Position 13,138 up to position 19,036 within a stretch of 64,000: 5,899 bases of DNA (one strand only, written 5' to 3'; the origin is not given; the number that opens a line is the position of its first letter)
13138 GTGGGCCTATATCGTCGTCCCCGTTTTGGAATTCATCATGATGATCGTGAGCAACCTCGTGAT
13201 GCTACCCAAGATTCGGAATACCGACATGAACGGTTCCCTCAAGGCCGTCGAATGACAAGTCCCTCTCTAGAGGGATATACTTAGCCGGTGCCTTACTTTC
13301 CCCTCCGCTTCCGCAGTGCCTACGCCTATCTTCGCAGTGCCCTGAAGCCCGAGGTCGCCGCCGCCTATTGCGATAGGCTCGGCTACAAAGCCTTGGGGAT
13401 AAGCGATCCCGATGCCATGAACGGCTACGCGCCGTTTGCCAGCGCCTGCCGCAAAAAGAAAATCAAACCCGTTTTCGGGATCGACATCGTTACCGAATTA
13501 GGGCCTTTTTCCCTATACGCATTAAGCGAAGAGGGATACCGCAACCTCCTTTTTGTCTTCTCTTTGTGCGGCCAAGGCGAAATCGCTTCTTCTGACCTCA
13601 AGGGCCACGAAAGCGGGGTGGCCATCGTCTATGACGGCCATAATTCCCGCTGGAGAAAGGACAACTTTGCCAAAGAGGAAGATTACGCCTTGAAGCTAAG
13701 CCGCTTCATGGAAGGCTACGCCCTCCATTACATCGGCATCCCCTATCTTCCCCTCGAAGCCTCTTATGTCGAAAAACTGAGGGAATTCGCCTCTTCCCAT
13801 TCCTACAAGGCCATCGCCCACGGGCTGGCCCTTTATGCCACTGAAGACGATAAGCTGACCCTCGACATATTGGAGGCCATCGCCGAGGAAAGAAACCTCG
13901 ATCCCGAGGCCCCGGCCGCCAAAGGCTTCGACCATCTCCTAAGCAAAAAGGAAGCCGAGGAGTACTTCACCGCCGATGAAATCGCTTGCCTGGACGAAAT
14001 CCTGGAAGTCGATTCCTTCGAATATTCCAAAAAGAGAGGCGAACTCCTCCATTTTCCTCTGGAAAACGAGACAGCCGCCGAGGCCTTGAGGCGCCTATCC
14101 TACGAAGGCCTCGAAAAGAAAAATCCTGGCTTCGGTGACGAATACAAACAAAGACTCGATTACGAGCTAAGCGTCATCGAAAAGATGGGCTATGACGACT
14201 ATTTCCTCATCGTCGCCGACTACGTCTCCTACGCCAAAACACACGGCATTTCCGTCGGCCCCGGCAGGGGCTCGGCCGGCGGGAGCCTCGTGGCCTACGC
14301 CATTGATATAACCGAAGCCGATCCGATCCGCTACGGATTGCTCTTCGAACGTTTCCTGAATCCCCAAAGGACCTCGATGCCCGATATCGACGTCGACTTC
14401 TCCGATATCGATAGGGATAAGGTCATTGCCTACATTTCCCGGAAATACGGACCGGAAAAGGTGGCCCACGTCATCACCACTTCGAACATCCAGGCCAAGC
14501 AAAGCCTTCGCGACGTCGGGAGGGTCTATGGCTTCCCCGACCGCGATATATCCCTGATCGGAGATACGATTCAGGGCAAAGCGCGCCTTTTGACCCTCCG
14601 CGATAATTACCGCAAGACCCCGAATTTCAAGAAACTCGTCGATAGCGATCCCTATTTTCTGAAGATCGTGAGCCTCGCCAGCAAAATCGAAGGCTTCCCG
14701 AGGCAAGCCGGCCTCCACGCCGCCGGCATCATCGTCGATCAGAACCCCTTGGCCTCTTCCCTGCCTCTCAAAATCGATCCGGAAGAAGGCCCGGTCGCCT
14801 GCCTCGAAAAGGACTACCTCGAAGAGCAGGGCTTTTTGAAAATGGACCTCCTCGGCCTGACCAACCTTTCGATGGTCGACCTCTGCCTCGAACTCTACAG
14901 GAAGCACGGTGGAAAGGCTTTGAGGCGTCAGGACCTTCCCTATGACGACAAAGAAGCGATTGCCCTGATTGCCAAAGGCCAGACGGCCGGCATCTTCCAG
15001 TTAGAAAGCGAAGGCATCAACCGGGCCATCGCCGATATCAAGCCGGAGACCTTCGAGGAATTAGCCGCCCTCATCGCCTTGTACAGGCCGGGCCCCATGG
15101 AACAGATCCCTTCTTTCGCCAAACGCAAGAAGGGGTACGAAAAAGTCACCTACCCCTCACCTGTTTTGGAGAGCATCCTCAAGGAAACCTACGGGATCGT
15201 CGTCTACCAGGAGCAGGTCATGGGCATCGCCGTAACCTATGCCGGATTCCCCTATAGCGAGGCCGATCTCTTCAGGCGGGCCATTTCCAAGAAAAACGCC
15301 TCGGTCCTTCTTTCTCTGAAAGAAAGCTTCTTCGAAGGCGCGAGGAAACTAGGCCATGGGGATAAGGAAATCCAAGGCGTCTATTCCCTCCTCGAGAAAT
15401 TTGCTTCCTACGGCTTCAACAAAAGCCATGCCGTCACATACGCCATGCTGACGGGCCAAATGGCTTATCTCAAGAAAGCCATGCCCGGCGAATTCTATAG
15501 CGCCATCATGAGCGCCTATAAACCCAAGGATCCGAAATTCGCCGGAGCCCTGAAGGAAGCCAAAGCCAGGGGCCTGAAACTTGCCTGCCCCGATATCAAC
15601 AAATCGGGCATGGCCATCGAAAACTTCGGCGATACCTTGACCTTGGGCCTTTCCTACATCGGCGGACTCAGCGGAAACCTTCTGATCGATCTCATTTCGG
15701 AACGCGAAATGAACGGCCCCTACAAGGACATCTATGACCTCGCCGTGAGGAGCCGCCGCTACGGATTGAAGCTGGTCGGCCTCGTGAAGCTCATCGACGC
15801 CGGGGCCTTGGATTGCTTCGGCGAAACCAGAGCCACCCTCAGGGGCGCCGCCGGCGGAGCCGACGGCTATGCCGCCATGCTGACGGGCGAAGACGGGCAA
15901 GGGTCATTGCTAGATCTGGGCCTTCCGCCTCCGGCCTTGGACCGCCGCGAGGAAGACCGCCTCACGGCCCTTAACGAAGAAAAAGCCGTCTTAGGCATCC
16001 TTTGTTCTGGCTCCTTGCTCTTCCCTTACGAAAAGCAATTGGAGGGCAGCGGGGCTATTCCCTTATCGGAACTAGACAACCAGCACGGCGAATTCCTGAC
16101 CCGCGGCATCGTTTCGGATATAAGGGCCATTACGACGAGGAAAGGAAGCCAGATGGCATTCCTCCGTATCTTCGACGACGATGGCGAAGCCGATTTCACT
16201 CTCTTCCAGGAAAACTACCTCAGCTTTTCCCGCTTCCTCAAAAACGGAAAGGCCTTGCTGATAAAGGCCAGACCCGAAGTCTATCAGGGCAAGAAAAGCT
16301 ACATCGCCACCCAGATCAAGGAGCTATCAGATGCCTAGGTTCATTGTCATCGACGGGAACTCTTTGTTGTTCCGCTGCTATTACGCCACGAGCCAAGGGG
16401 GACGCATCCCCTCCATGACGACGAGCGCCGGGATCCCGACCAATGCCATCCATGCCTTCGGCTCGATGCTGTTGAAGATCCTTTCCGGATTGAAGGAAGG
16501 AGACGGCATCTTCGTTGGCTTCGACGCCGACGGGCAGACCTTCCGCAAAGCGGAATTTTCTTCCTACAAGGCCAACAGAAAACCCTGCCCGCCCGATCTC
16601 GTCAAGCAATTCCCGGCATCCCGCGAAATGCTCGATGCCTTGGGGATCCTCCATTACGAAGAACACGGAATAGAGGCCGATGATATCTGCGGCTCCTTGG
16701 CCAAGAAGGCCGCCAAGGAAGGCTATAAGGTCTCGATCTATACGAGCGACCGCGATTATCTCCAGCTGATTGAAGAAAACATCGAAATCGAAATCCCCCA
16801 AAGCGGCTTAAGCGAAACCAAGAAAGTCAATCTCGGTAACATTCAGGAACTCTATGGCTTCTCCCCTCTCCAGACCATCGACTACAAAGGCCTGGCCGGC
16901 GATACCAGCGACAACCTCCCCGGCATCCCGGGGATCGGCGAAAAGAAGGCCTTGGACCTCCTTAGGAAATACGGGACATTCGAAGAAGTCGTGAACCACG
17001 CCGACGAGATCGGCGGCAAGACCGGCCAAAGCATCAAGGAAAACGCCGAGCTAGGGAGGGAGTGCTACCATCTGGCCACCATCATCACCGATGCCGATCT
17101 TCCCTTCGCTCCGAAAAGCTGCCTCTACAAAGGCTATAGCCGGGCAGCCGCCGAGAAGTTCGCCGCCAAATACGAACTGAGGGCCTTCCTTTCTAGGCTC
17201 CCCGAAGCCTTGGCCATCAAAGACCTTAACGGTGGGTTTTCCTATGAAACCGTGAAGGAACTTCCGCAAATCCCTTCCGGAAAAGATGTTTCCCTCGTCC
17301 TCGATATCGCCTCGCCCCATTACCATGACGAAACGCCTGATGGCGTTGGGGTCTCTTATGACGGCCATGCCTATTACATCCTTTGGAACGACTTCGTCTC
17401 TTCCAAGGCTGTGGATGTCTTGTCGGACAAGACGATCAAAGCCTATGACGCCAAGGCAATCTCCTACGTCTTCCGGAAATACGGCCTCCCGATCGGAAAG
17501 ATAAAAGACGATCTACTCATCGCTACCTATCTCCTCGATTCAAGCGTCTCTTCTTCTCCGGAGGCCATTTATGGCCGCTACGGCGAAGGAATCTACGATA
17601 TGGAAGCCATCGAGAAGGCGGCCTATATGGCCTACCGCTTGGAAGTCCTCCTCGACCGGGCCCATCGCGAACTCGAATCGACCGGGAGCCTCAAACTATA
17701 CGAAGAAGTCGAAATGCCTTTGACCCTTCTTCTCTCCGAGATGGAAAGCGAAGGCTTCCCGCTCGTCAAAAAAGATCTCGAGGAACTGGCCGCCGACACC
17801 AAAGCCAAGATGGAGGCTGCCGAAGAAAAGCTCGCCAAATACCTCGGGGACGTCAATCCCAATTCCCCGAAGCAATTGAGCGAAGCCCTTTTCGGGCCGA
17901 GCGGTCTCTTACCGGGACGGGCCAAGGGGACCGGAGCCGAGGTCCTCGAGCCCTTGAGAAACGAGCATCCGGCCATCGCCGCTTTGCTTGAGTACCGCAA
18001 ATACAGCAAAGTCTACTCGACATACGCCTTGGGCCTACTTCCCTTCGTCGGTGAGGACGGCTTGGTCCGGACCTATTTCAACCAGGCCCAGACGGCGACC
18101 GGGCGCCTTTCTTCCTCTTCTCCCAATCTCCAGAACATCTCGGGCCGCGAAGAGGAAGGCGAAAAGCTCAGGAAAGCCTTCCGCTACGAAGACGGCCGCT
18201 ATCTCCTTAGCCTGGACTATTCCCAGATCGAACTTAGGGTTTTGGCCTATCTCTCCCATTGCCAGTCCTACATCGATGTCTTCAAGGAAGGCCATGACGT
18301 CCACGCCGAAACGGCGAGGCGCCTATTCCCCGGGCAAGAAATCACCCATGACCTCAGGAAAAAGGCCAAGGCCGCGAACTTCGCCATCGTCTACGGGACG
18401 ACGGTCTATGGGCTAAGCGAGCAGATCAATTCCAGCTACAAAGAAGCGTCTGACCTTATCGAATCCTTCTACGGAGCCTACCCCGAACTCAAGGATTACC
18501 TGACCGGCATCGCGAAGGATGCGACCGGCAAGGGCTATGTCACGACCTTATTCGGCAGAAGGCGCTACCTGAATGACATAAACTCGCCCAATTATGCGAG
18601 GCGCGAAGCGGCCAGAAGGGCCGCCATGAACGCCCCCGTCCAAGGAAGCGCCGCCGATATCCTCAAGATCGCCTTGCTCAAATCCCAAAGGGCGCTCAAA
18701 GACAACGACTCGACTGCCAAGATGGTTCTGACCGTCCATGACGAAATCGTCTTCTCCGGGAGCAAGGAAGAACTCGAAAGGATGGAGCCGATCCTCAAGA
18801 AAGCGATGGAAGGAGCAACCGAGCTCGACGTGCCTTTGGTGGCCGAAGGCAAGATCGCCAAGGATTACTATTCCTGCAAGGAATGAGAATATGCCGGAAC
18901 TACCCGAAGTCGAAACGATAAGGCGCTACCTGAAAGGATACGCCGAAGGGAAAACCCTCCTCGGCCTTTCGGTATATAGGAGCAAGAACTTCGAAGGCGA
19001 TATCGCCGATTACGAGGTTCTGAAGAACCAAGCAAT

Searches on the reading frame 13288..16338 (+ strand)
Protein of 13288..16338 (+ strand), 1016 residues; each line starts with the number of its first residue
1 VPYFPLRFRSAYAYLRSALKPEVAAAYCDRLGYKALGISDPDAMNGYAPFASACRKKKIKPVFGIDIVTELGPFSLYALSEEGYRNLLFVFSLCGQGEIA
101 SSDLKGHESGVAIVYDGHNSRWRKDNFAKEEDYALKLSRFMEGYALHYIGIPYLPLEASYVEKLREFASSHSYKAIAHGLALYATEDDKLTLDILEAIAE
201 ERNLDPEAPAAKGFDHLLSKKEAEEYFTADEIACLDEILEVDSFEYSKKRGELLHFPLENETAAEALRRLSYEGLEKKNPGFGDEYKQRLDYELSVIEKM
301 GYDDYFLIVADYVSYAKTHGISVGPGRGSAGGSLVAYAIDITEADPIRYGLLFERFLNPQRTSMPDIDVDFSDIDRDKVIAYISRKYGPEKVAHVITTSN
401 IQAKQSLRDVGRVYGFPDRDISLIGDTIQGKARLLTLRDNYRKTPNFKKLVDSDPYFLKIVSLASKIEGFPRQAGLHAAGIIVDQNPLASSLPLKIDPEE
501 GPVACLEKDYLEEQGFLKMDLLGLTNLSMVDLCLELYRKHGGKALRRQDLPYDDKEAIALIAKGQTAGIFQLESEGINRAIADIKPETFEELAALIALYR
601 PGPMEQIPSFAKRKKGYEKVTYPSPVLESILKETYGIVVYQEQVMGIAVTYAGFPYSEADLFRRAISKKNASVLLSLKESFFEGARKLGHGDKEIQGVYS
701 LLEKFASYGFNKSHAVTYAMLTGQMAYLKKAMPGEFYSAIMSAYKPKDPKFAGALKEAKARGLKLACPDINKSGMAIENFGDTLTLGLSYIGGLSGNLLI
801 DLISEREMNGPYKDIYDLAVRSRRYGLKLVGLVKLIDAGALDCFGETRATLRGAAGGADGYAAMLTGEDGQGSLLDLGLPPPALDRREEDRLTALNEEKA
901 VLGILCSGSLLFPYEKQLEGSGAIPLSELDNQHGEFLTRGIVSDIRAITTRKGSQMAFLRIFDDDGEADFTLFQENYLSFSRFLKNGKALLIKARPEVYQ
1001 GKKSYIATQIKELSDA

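Call 74: search_protein_families(library=pfam, proteins=[window:13288-16338:+], max_evalue=0.00001)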
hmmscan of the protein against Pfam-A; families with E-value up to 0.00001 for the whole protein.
window:13288-16338:+ (1016 aa): 5 families
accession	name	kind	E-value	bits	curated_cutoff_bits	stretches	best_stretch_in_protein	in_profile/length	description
PF07733.18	DNA_pol3_alpha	-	7.3e-87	291.7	23.9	1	266-523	2-260/260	Bacterial DNA polymerase III alpha NTPase domain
PF17657.6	DNA_pol3_finger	-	1.4e-55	187.5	22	1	526-687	1-164/166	Bacterial DNA polymerase III alpha subunit finger domain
PF14579.12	HHH_6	-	6e-15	55.7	25.6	1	762-851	1-90/90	Helix-hairpin-helix motif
PF02811.25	PHP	-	5.6e-09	37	26.4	1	6-93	2-94/164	PHP domain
PF01336.31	tRNA_anti-codon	-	2e-08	34.5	27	1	939-1013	4-75/75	OB-fold nucleic acid binding domain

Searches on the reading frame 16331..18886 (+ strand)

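Call 74: search_protein_families(library=pfam, proteins=[window:16331-18886:+], max_evalue=0.00001)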
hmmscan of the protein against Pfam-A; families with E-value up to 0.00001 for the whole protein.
window:16331-18886:+ (851 aa): 4 families
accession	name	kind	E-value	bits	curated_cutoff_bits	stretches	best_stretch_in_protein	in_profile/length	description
PF00476.26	DNA_pol_A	-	1.1e-119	400.3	34.3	1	481-847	2-380/381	DNA polymerase family A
PF02739.22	5_3_exonuc_N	-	9.8e-47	159.1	34.3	1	4-173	2-161/164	5'-3' exonuclease, N-terminal resolvase-like domain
PF01367.25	5_3_exonuc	-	5.2e-26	91.4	40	1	178-269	2-94/97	5'-3' exonuclease, C-terminal SAM fold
PF22619.2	DNA_polI_exo1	-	1.6e-09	38.2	27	1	322-408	1-90/140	DNA polymerase I, ribonuclease H-like domain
